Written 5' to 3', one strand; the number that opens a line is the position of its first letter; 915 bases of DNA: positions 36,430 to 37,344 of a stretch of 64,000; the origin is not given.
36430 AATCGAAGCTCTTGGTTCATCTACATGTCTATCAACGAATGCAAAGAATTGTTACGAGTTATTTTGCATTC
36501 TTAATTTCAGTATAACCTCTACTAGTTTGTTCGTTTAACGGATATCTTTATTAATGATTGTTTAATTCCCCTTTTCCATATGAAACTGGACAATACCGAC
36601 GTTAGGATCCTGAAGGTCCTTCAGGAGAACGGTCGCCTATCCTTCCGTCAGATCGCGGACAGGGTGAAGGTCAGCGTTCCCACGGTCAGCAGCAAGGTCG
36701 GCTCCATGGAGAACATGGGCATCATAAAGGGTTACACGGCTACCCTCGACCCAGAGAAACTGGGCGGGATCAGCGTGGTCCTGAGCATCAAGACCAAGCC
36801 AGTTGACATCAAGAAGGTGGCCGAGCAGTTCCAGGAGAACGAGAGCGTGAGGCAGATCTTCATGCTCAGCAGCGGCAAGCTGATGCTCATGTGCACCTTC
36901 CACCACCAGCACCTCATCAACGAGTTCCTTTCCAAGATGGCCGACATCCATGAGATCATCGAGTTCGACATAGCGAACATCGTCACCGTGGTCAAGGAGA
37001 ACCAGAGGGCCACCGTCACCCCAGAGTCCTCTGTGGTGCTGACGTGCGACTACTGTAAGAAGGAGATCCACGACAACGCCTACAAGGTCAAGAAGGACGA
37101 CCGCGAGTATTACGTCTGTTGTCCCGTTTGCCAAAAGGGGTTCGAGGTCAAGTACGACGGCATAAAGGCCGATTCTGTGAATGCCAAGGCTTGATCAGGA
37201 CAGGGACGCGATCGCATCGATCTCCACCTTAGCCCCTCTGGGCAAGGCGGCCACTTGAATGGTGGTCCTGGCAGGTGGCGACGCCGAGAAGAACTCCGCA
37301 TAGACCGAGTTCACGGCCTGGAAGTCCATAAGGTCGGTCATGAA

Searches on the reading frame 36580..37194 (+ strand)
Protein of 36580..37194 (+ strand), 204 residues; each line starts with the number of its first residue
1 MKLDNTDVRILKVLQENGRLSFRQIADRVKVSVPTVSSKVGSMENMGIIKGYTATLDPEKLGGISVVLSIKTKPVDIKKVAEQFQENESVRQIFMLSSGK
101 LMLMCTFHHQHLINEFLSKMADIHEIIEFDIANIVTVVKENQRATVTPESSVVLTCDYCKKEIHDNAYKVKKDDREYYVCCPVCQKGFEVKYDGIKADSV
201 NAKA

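Call 22: search_protein_families(library=pfam, proteins=[window:36580-37194:+], max_evalue=0.001)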
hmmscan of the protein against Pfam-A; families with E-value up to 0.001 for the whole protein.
window:36580-37194:+ (204 aa): 10 families
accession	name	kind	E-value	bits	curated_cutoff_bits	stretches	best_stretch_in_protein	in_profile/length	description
PF13412.12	HTH_24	-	2.1e-15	56.4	21.9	1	3-50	1-48/48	Winged helix-turn-helix DNA-binding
PF13404.12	HTH_AsnC-type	-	4.4e-12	46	27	1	3-39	1-37/42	AsnC-type helix-turn-helix domain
PF08394.17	Arc_trans_TRASH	-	1.1e-08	35.4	27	1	155-190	2-37/43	Archaeal TRASH domain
PF24273.1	TRASH_HVO_1752_C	-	8.1e-08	32.7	27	1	154-198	2-46/47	HVO_1752, C-terminal TRASH domain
PF25212.1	HVO_A0114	-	4.9e-06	26.7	27.6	1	5-50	22-67/84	HVO_A0114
PF01047.28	MarR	-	6.9e-06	26.3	24.6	1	5-50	3-48/59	MarR family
PF01022.26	HTH_5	-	1.1e-05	25.6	22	1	6-49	3-45/47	Bacterial regulatory protein, arsR family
PF12802.13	MarR_2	-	2e-05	25.1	27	1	4-49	4-50/61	MarR family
PF01978.25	TrmB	-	0.00073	19.8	25.6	0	3-50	6-53/68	Sugar-specific transcriptional regulator TrmB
PF00418.24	Tubulin-binding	-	0.001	19.4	27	0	29-46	6-23/31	Tau and MAP protein, tubulin-binding repeat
